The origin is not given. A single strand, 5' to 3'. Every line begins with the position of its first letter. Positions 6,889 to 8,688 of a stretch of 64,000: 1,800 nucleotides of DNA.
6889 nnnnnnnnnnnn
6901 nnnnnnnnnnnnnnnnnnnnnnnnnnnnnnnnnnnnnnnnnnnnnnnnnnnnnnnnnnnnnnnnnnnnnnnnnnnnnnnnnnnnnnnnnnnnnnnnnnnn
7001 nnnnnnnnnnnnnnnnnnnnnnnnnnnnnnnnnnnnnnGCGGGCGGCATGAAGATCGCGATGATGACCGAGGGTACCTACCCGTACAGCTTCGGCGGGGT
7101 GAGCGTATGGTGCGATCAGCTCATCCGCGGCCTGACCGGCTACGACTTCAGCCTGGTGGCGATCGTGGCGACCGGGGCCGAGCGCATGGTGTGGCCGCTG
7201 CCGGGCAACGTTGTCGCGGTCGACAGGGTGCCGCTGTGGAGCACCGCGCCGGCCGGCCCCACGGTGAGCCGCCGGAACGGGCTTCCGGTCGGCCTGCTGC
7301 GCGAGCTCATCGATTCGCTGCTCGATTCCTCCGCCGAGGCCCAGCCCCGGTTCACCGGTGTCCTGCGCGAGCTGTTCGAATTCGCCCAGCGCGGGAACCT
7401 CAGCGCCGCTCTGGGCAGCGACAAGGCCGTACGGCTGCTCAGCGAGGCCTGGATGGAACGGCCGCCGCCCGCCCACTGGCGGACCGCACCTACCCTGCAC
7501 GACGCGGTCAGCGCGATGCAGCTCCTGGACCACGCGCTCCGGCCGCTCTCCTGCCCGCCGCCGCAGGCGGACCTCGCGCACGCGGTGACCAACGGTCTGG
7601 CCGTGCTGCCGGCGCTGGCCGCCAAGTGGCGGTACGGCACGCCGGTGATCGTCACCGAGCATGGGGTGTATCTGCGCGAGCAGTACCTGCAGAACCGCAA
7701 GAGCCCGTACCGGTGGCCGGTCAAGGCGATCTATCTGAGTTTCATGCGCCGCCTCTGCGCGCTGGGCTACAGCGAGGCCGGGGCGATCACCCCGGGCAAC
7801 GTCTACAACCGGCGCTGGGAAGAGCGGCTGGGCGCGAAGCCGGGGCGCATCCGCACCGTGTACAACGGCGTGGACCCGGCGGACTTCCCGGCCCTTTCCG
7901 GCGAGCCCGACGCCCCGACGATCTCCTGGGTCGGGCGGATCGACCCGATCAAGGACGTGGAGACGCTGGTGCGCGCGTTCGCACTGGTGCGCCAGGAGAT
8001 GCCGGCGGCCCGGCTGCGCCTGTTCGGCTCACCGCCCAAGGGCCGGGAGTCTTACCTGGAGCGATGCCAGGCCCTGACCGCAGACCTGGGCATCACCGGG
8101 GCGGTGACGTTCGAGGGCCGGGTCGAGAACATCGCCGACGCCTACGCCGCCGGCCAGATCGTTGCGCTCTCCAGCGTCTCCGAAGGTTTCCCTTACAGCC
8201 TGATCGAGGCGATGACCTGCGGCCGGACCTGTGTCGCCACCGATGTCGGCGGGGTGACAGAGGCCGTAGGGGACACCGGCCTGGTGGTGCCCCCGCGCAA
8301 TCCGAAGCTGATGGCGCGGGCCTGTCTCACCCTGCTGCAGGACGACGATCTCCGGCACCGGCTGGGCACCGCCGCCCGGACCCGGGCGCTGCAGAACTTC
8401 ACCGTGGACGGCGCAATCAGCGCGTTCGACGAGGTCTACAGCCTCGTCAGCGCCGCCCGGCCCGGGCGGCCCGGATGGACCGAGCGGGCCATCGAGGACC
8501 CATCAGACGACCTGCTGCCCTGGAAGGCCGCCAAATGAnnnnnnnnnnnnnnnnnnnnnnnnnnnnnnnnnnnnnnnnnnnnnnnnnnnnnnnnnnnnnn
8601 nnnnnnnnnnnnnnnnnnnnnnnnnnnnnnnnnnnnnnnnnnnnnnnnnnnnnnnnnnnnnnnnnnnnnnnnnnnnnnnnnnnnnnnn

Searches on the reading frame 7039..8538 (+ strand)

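Call 58: search_protein_families(library=pfam, proteins=[window:7039-8538:+], max_evalue=0.0001)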
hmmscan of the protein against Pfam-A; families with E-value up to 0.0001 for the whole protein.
window:7039-8538:+ (499 aa): 6 families
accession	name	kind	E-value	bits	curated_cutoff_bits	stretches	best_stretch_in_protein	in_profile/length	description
PF11997.14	DUF3492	-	9.3e-54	183.4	23.3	1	4-268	1-267/268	Domain of unknown function (DUF3492)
PF13692.12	Glyco_trans_1_4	-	2.3e-33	115.9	27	1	293-435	2-142/142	Glycosyl transferases group 1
PF00534.26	Glycos_transf_1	-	3e-29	102.2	26.4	1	290-448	13-171/172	Glycosyl transferases group 1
PF13439.12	Glyco_transf_4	-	5.9e-14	52.9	28.5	1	142-281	43-169/170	Glycosyltransferase Family 4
PF20706.3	GT4-conflict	-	8e-07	28.8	26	1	289-418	194-325/385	Family 4 Glycosyltransferase in conflict systems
PF13579.12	Glyco_trans_4_4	-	1.7e-06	28.9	29.7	0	137-277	68-158/158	Glycosyl transferase 4-like domain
